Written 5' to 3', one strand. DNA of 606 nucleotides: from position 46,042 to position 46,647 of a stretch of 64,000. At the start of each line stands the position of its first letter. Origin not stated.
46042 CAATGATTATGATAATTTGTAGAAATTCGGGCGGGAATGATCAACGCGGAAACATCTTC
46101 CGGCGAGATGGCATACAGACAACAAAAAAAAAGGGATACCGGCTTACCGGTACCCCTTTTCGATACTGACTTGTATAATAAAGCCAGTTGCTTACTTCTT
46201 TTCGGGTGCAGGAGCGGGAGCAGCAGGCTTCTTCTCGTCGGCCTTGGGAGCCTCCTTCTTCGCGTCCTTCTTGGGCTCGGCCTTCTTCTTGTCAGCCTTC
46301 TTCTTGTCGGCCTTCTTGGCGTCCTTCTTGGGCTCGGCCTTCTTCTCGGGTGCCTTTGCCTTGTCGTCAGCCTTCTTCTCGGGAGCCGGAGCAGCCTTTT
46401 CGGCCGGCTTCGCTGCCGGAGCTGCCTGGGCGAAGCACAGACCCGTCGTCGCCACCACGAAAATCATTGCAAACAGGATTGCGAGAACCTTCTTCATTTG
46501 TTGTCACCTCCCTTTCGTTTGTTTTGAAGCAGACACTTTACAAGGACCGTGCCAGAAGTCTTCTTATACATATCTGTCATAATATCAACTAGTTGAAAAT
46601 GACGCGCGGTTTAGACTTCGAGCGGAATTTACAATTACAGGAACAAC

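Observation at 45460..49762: Candidate new module: HK + sigma54 activator controlling two tandem secreted polycationic disordered mini-proteins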

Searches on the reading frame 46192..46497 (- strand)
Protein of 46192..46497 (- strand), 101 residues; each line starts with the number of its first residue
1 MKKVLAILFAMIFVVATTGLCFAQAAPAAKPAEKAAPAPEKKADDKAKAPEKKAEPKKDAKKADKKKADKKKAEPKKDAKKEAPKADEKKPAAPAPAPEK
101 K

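Call 3: search_protein_families(library=pfam, proteins=[window:46192-46497:-], max_evalue=0.01)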
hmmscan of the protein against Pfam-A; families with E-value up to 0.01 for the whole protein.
window:46192-46497:- (101 aa): 1 family
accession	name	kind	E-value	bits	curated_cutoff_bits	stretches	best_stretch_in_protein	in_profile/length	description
PF12869.13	tRNA_anti-like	-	0.0032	17.5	23.5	1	4-70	4-71/146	tRNA_anti-like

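Call 4: search_protein_families(library=ncbifam, proteins=[window:46192-46497:-], max_evalue=0.01)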
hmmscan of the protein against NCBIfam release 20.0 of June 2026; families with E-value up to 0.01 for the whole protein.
window:46192-46497:- (101 aa): 1 family
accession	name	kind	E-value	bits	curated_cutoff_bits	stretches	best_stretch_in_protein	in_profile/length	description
NF033598.2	elast_bind_EbpS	equivalog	8.8e-05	21.6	300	1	1-88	305-387/498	elastin-binding protein EbpS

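Call 5: find_encoding_contigs(protein=window:46192-46497:-, flank=10000, max_places=6)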
Protein window:46192-46497:- (101 aa): 5 contigs read that carry it; 5 places shown.
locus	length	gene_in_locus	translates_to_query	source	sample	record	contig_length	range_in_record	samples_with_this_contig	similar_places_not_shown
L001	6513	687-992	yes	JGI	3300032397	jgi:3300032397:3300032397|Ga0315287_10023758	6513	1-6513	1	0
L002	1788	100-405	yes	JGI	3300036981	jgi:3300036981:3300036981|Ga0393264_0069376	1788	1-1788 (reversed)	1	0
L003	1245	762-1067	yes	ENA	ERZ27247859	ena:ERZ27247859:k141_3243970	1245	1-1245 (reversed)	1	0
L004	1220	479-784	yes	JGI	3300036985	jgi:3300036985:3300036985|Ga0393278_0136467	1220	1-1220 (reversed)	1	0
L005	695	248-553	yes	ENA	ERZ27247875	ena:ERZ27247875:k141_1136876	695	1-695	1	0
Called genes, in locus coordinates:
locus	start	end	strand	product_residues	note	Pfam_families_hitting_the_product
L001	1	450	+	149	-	PF02954:HTH_8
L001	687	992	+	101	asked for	-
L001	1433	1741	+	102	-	-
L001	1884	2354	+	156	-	-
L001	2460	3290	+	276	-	PF01435:Peptidase_M48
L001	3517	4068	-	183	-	PF01862:PvlArgDC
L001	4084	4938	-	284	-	PF00491:Arginase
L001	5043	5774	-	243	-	PF00149:Metallophos, PF12850:Metallophos_2 (weak)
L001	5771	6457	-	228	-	PF01876:RNase_P_p30 (weak), PF02811:PHP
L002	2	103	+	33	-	?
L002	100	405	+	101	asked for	-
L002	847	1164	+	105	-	-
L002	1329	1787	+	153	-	?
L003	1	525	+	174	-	?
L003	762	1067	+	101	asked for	-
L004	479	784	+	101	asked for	-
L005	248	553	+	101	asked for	-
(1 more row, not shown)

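Call 7: find_homologous_proteins(query=window:46192-46497:-, max_evalue=0.001)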
Query window:46192-46497:- (101 aa): 41 proteins with E <= 0.001 among 7194 candidates.
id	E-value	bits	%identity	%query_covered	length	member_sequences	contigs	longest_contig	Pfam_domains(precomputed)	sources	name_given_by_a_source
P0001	6.6e-28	114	89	55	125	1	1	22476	-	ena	-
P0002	1.9e-24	103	70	91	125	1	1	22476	-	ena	-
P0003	5.0e-24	102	90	50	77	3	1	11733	-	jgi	jgi:hypothetical protein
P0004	3.0e-23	99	86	55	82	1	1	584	-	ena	-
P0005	3.2e-23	99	89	52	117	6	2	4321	-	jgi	jgi:outer membrane biosynthesis protein TonB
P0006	7.8e-23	98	96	24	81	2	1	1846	-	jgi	-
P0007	3.4e-18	83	69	50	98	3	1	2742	-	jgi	jgi:hypothetical protein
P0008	1.2e-17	82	91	22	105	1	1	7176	-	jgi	-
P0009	1.5e-17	81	64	100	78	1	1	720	-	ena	-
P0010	4.8e-17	80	92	39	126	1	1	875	-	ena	-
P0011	4.9e-17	80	73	50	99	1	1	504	-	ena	-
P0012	9.6e-17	79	95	22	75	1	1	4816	-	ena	-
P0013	1.5e-16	78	84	57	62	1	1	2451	-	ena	-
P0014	2.8e-15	74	85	40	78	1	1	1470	-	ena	-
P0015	2.0e-14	71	82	39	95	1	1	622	-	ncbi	-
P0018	4.0e-10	58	59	22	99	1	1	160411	-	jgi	-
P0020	5.6e-10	57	68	46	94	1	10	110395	-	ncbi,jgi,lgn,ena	-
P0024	1.0e-8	53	65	23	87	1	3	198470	-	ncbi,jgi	-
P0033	3.1e-6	45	51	45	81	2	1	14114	-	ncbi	-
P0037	1.3e-5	43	48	23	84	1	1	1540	PF27998.1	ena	-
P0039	4.1e-5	42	47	45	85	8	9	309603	PF27998.1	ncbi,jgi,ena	jgi:hypothetical protein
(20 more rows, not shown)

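Call 9: search_protein_families(library=pfam, proteins=[P0039, P0037, P0020, P0024, P0018], max_evalue=10)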
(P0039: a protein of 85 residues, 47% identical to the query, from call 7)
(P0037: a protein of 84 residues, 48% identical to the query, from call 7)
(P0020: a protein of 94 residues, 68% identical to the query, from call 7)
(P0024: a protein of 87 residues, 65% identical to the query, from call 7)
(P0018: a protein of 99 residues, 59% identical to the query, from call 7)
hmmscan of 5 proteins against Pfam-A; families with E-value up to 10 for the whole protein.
P0039 (85 aa): 14 families
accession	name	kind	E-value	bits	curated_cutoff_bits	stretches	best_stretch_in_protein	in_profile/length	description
PF20320.3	DUF6615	-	0.017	15.1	23.8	1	9-64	183-240/289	Family of unknown function (DUF6615)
PF16118.10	DUF4834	-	0.074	14.4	27.8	1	6-80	10-79/99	Domain of unknown function (DUF4834)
PF22251.1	PFF1_TM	-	0.24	11.3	32.3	1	8-79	104-181/300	Vacuolar membrane protease, transmembrane domain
PF06237.18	SLC52_ribofla_tr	-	0.31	10.5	27.9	1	7-72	197-262/429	Solute carrier family 52, riboflavin transporter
PF03929.21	PepSY_TM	-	0.4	10.9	28.8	1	9-68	189-240/295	PepSY-associated TM region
PF03137.26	OATP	-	0.61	8.7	25.8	1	8-63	223-272/545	Organic Anion Transporter Polypeptide (OATP) family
PF21203.3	ECM10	-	0.65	11.5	23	1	28-74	37-82/98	ER membrane protein complex subunit 10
PF13425.11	O-antigen_lig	-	0.71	9.1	31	1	7-79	253-325/462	O-antigen ligase like membrane protein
PF12569.14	NatA_aux_su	-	1.2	8.4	33.3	1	29-81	394-443/515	N-terminal acetyltransferase A, auxiliary subunit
PF19558.4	DUF6080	-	4.3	6.3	27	1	42-69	250-280/447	Family of unknown function (DUF6080)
PF06459.17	RR_TM4-6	-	5.2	7.2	25.1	1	29-77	82-152/277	Ryanodine Receptor TM 4-6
PF15017.11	WRNPLPNID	-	5.9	8.3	27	1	34-79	17-60/70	Putative WW-binding domain and destruction box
PF22770.2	POP1_C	-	7.3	7.2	24.3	1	35-77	44-88/174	POP1 C-terminal domain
PF05132.19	RNA_pol_Rpc4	-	8.6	7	26.5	1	29-78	10-61/143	RNA polymerase III RPC4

P0037 (84 aa): 11 families
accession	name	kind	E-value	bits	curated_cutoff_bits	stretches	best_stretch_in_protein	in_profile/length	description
PF20320.3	DUF6615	-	0.0056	16.6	23.8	1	9-64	183-240/289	Family of unknown function (DUF6615)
PF22251.1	PFF1_TM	-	0.19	11.6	32.3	1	9-77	105-174/300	Vacuolar membrane protease, transmembrane domain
PF02535.28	Zip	-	0.24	11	35.1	1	8-78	85-155/323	ZIP Zinc transporter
PF13425.11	O-antigen_lig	-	0.28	10.4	31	1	6-81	252-327/462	O-antigen ligase like membrane protein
PF06237.18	SLC52_ribofla_tr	-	0.29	10.6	27.9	1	7-73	197-260/429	Solute carrier family 52, riboflavin transporter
PF03137.26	OATP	-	0.55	8.9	25.8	1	8-63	223-272/545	Organic Anion Transporter Polypeptide (OATP) family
PF12569.14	NatA_aux_su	-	0.68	9.2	33.3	1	28-82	393-447/515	N-terminal acetyltransferase A, auxiliary subunit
PF09716.15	ETRAMP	-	3.7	8.1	29.1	0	6-58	7-54/81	Malarial early transcribed membrane protein (ETRAMP)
PF19558.4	DUF6080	-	5.6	5.9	27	1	40-75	248-282/447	Family of unknown function (DUF6080)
PF05132.19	RNA_pol_Rpc4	-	6.1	7.5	26.5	1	29-80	10-63/143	RNA polymerase III RPC4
PF06459.17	RR_TM4-6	-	6.7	6.9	25.1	1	29-78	82-131/277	Ryanodine Receptor TM 4-6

P0020 (94 aa): 5 families
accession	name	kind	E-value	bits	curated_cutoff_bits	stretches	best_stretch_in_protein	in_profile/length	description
PF09716.15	ETRAMP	-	0.029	14.8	29.1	1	5-61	4-52/81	Malarial early transcribed membrane protein (ETRAMP)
PF03929.21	PepSY_TM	-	0.052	13.8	28.8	1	8-70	188-237/295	PepSY-associated TM region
PF23379.1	DUF7096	-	0.067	13.5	27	1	1-50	1-49/208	Domain of unknown function (DUF7096)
PF10812.13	DUF2561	-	0.37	11.3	27.8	1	7-69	70-133/202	Protein of unknown function (DUF2561)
PF19558.4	DUF6080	-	2.3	7.2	27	1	4-68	227-291/447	Family of unknown function (DUF6080)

P0024 (87 aa): 13 families
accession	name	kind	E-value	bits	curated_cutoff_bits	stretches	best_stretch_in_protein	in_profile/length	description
PF19880.4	DUF6353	-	0.016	15.2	25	1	10-68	8-65/253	Family of unknown function (DUF6353)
PF05751.16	FixH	-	0.068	13.6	23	1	6-70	9-72/150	FixH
PF15807.10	MAP17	-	0.098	13.1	29.6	1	11-78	44-112/122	Membrane-associated protein 117 kDa, PDZK1-interacting protein 1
PF08496.15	Peptidase_S49_N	-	0.15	12.6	27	1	3-79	12-87/147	Peptidase family S49 N-terminal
PF03929.21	PepSY_TM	-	0.2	11.9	28.8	1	9-66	189-240/295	PepSY-associated TM region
PF06237.18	SLC52_ribofla_tr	-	0.28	10.6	27.9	1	6-73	196-261/429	Solute carrier family 52, riboflavin transporter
PF13425.11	O-antigen_lig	-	0.28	10.4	31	1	8-78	252-323/462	O-antigen ligase like membrane protein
PF05624.19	LSR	-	0.29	11.7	25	1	4-28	5-29/48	Lipolysis stimulated receptor (LSR)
PF03137.26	OATP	-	0.35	9.5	25.8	1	7-65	222-281/545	Organic Anion Transporter Polypeptide (OATP) family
PF07168.17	Ureide_permease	-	0.37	9.9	27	1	20-79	108-169/359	Ureide permease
PF06375.16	AP3D1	-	0.66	10.5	28.2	1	28-80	60-116/156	AP-3 complex subunit delta-1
PF19558.4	DUF6080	-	0.84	8.6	27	1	6-68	229-292/447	Family of unknown function (DUF6080)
PF09716.15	ETRAMP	-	2.3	8.7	29.1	1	5-59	4-52/81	Malarial early transcribed membrane protein (ETRAMP)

P0018 (99 aa): 16 families
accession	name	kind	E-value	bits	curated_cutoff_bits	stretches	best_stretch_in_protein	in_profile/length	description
PF10721.14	DUF2514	-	0.0052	17.3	26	1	7-90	5-85/161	Protein of unknown function (DUF2514)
PF23379.1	DUF7096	-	0.029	14.7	27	1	1-43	1-43/208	Domain of unknown function (DUF7096)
PF10812.13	DUF2561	-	0.035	14.6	27.8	1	7-75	70-137/202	Protein of unknown function (DUF2561)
PF11932.13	DUF3450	-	0.082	12.6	32.6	1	22-83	7-66/241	Protein of unknown function (DUF3450)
PF03929.21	PepSY_TM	-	0.12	12.6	28.8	1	8-73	188-240/295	PepSY-associated TM region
PF08158.18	SDA1_HEAT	-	0.21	11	26.4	1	38-85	173-217/364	SDA1, HEAT repeat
PF23924.1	DUF7263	-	0.23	11.5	27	1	4-58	7-61/222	Family of unknown function (DUF7263)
PF08496.15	Peptidase_S49_N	-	0.27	11.7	27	1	3-80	12-87/147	Peptidase family S49 N-terminal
PF07168.17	Ureide_permease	-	0.32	10.1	27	1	21-83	109-171/359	Ureide permease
PF11839.13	Alanine_zipper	-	0.33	11.7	23.1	2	35-84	10-59/69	Alanine-zipper, major outer membrane lipoprotein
PF13425.11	O-antigen_lig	-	0.41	9.8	31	1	14-85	252-326/462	O-antigen ligase like membrane protein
PF01496.24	V_ATPase_I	-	1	7.7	30.7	1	8-82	624-696/815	V-type ATPase 116kDa subunit family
PF12569.14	NatA_aux_su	-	1.5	8.1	33.3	1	36-91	397-456/515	N-terminal acetyltransferase A, auxiliary subunit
PF19558.4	DUF6080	-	3.5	6.6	27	1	42-74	263-284/447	Family of unknown function (DUF6080)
PF10500.14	SR-25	-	4.8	7.1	40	1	43-95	83-133/226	Nuclear RNA-splicing-associated protein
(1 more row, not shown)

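Call 10: find_encoding_contigs(protein=P0039, flank=8000, max_places=3)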
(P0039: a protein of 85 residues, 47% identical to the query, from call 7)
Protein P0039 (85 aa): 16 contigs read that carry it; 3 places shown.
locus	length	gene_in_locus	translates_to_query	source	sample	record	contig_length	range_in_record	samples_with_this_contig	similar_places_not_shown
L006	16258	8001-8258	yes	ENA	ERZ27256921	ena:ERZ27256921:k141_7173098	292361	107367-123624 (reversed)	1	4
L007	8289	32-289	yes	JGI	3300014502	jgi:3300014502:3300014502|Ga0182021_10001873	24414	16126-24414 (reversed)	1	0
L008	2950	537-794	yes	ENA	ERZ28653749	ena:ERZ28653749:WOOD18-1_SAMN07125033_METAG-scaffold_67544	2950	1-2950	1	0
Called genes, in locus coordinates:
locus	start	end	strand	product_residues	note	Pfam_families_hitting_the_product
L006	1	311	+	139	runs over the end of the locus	PF01980:TrmO_N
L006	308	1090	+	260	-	-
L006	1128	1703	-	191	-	PF07603:Lcl_C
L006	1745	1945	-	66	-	-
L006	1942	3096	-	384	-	PF00149:Metallophos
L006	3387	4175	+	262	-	PF01791:DeoC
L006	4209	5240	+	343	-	PF08240:ADH_N, PF16912:Glu_dehyd_C (weak), PF00107:ADH_zinc_N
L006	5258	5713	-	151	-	PF00258:Flavodoxin_1, PF03358:FMN_red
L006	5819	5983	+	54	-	PF09723:Zn_ribbon_8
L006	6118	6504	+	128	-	PF11006:DUF2845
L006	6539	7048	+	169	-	PF14512:TM1586_NiRdase (faint), PF00881:Nitroreductase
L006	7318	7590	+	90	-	-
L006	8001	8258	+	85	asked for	PF27998:ArabinogalactanP (weak)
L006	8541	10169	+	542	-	PF05157:MshEN, PF00437:T2SSE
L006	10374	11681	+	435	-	PF04165:DUF401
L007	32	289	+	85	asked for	PF27998:ArabinogalactanP (weak)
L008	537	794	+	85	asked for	PF27998:ArabinogalactanP (weak)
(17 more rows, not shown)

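Call 11: find_encoding_contigs(protein=P0020, flank=8000, max_places=3)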
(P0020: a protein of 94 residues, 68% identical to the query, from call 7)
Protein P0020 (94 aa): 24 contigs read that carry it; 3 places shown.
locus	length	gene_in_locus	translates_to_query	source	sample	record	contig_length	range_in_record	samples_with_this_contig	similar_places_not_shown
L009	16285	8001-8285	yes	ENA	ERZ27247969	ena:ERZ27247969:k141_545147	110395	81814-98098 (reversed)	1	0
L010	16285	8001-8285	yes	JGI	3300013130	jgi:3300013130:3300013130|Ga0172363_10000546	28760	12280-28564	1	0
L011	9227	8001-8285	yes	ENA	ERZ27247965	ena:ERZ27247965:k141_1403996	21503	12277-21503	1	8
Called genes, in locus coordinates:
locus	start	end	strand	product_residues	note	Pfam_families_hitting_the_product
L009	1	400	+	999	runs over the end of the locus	PF00675:Peptidase_M16 (weak), PF05193:Peptidase_M16_C, PF08367:M16C_assoc, PF05193:Peptidase_M16_C (weak), PF22516:PreP_C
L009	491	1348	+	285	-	-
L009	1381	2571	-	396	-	PF01210:NAD_Gly3P_dh_N, PF07479:NAD_Gly3P_dh_C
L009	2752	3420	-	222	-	PF12844:HTH_19, PF13413:HTH_25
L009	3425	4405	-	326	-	PF10609:ParA, PF13614:AAA_31, PF01656:CbiA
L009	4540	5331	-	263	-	PF01061:ABC2_membrane, PF12698:ABC2_membrane_3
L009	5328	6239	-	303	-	PF00005:ABC_tran, PF13304:AAA_21, PF27102:NodI_C (weak)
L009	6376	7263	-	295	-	PF13145:Rotamase_2, PF13616:Rotamase_3, PF00639:Rotamase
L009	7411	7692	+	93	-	-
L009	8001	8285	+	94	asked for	-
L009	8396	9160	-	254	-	PF12762:DDE_Tnp_IS1595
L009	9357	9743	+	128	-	-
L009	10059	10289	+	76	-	PF09527:ATPase_gene1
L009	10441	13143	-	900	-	PF03065:Glyco_hydro_57, PF08323:Glyco_transf_5, PF13439:Glyco_transf_4, PF13579:Glyco_trans_4_4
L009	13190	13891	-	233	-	PF01841:Transglut_core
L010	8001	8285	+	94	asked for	-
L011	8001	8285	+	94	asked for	-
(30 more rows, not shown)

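Call 12: find_encoding_contigs(protein=P0024, flank=8000, max_places=3)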
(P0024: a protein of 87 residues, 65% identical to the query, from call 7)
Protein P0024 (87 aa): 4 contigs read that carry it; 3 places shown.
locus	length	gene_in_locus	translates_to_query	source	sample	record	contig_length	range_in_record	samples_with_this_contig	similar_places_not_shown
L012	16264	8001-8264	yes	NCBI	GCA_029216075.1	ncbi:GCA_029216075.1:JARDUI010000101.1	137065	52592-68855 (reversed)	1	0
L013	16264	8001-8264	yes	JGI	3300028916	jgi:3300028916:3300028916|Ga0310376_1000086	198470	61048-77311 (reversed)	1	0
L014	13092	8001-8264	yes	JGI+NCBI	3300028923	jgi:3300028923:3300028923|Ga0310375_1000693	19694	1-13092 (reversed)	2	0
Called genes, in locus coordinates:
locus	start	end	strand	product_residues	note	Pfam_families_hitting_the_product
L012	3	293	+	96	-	PF04359:DUF493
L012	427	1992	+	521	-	PF00149:Metallophos, PF02872:5_nucleotid_C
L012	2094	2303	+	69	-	PF03459:TOBE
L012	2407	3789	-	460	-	PF00753:Lactamase_B, PF10996:Beta-Casp, PF07521:RMMBL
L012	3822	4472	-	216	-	PF09335:VTT_dom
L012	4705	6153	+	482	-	PF00672:HAMP, PF00512:HisKA, PF02518:HATPase_c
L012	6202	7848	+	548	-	PF00072:Response_reg, PF00158:Sigma54_activat, PF14532:Sigma54_activ_2, PF07728:AAA_5 (weak), PF25601:AAA_lid_14, PF02954:HTH_8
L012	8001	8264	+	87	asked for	-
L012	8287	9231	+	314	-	-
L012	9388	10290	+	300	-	PF04015:DUF362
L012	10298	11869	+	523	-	PF12801:Fer4_5, PF13484:Fer4_16 (faint), PF12801:Fer4_5 (weak), PF13187:Fer4_9 (faint), PF13237:Fer4_10 (faint), PF14697:Fer4_21 (faint), PF12838:Fer4_7 (weak), PF00037:Fer4 (weak), +2 more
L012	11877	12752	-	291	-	-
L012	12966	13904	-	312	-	PF13424:TPR_12, PF14938:SNAP (weak), PF00515:TPR_1 (weak), PF13374:TPR_10 (weak), PF13424:TPR_12, PF13424:TPR_12, PF14559:TPR_19 (weak), PF13424:TPR_12, +9 more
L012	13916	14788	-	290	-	PF02470:MlaD, PF28544:Helical_needle (faint)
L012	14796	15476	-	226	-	PF00005:ABC_tran (weak)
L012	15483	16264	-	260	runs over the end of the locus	PF02405:MlaE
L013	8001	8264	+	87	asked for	-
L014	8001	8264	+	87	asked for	-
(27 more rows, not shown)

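Call 17: find_related_loci(query=A1, collection=genome_contigs, flank=6000)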
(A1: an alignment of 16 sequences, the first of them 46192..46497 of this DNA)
Query A1 (101 aa) in genome_contigs; peptide patterns used: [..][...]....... (x = any residue, [..] = any of these).
55 stretches matched a pattern; 29 encode a relative of the query (tblastn E <= 1e-3); 29 distinct loci.
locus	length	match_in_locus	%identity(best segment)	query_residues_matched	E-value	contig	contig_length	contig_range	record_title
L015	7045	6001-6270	91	1-89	3e-28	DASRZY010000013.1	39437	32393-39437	MAG TPA_asm: Syntrophales bacterium isolate SMAG_U15191 k141_2833980, whole genome shotgun sequence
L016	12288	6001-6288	69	1-101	6e-23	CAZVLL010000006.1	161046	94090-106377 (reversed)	MAG TPA_asm: uncultured Syntrophaceae bacterium isolate SRP302447_co3_125 genome assembly, contig: NODE_261_length_16104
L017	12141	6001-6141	87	1-46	7e-19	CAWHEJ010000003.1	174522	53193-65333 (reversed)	MAG: uncultured delta proteobacterium isolate MFD04716.bin.3.457 genome assembly, contig: contig_11127, whole genome sho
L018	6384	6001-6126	86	1-41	3e-15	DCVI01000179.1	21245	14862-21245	MAG TPA_asm: Syntrophaceae bacterium UBA2192 UBA2192_contig_5851, whole genome shotgun sequence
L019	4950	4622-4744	85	1-40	4e-15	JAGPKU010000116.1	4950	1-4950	MAG: Syntrophobacterales bacterium isolate Gw_SlDig_bin_8 Gw_SlDig_39119_length_4950_cov_62.313290, whole genome shotgun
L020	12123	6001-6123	83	1-40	5e-15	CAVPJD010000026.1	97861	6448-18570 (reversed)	MAG: uncultured delta proteobacterium isolate MFD00032.bin.2.132 genome assembly, contig: contig_71148, whole genome sho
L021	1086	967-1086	85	1-39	2e-14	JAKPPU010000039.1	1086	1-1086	MAG: Deltaproteobacteria bacterium isolate JPNA_maxbin.145 k141_1304345, whole genome shotgun sequence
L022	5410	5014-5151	96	1-46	1e-12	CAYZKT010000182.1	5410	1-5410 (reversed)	MAG TPA_asm: uncultured Syntrophaceae bacterium isolate binchicken_co26_226 genome assembly, contig: NODE_16088_length_5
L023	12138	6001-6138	98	1-46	8e-12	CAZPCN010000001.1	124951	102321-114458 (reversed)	MAG TPA_asm: uncultured Syntrophaceae bacterium isolate binchicken_co190_332 genome assembly, contig: NODE_301_length_12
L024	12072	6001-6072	96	1-24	4e-11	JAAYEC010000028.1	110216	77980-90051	MAG: Deltaproteobacteria bacterium isolate AS06rmzACSIP_61 241550_AS06, whole genome shotgun sequence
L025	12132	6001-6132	55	1-44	1e-10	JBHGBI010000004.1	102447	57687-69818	MAG: Syntrophales bacterium isolate SBS.BIN.13 SBSBIN13_contig_4, whole genome shotgun sequence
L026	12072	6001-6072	92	1-24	1e-10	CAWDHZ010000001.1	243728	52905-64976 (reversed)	MAG: uncultured delta proteobacterium isolate MFD04716.bin.2.170 genome assembly, contig: contig_11126, whole genome sho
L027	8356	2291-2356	95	1-22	5e-10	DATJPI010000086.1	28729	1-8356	MAG TPA_asm: Syntrophales bacterium isolate SMAG_U14909 k141_4304164, whole genome shotgun sequence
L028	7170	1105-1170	91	1-22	6e-10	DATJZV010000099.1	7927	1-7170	MAG TPA_asm: Nitrospirota bacterium isolate SMAG_U15187 k141_1551936, whole genome shotgun sequence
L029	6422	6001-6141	68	1-46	4e-9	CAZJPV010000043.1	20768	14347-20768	MAG TPA_asm: uncultured Syntrophaceae bacterium isolate SRP098346_co1_215 genome assembly, contig: NODE_2405_length_2076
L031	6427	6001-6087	66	1-28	4e-7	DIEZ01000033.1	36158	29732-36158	MAG TPA_asm: Syntrophaceae bacterium UBA5761 UBA5761_contig_14418, whole genome shotgun sequence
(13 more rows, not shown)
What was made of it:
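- The family spans 29 species-level genome loci, 27 of them labelled Syntrophales/Syntrophaceae or Deltaproteobacteria (call 17). The family is largely confined to genomes labelled Syntrophales/Syntrophaceae or Deltaproteobacteria (call 17), a group known for obligate partnerships; the latter point is from general knowledge.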

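Call 53: search_protein_representatives(alignment_id=A1)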
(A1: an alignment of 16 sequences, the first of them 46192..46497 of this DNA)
Query: 16 sequences, 99 profile positions. Proteins with E-value up to 0.001 (for the whole library): 212; up to 1e-10: 24; up to 1e-30: 0. The best 150 are listed.
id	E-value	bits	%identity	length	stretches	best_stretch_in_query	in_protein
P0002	1.7e-24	102.1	-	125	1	1-90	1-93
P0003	6.3e-23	97.1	-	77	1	1-72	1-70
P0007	7.9e-23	96.8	-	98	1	1-99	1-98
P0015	6.7e-22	93.8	-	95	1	1-99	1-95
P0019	1.7e-19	86.1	-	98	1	1-96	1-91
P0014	1.1e-18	83.5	-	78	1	1-56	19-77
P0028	5.8e-17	77.9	-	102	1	1-77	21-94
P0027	6.5e-16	74.6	-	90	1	1-88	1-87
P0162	6.3e-15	71.4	-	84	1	1-83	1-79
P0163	3.2e-14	69.2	-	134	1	1-72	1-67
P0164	5.3e-14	68.4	-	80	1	1-91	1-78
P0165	9.6e-14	67.6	-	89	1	1-91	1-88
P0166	1.8e-13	66.7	-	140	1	1-81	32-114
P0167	2.2e-13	66.5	-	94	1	1-88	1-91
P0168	2.4e-13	66.4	-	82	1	1-72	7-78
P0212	8.1e-07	45.4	-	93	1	1-95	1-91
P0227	3.4e-06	43.4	-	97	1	1-98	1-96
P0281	1.2e-04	38.4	-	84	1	1-87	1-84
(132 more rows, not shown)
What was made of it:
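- A profile search of 1.84 billion representatives finds 212 clusters (call 53).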

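Call 55: find_encoding_contigs(protein=P0227, flank=5000, max_places=2)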
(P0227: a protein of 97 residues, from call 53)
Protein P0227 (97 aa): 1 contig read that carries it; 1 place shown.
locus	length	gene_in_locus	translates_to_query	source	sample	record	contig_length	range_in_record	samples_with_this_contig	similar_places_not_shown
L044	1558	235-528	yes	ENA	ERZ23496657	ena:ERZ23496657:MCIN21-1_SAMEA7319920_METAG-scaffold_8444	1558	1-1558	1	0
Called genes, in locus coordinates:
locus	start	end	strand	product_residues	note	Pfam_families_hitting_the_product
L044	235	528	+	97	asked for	-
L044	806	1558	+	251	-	?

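Call 56: find_encoding_contigs(protein=P0165, flank=6000, max_places=2)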
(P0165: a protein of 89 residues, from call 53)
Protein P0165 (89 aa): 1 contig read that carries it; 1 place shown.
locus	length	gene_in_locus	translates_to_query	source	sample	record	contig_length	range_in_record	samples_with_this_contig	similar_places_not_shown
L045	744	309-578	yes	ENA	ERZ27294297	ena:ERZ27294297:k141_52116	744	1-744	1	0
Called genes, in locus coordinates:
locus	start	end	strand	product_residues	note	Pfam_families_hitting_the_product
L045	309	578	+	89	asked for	-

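Call 57: find_encoding_contigs(protein=P0281, flank=6000, max_places=2)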
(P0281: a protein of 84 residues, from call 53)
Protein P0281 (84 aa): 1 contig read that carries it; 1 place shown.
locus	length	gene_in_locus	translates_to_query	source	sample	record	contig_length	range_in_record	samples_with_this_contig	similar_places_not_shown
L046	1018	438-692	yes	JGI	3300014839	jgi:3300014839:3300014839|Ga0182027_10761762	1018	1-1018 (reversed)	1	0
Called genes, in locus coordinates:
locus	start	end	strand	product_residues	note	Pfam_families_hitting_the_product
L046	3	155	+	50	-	?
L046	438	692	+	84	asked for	-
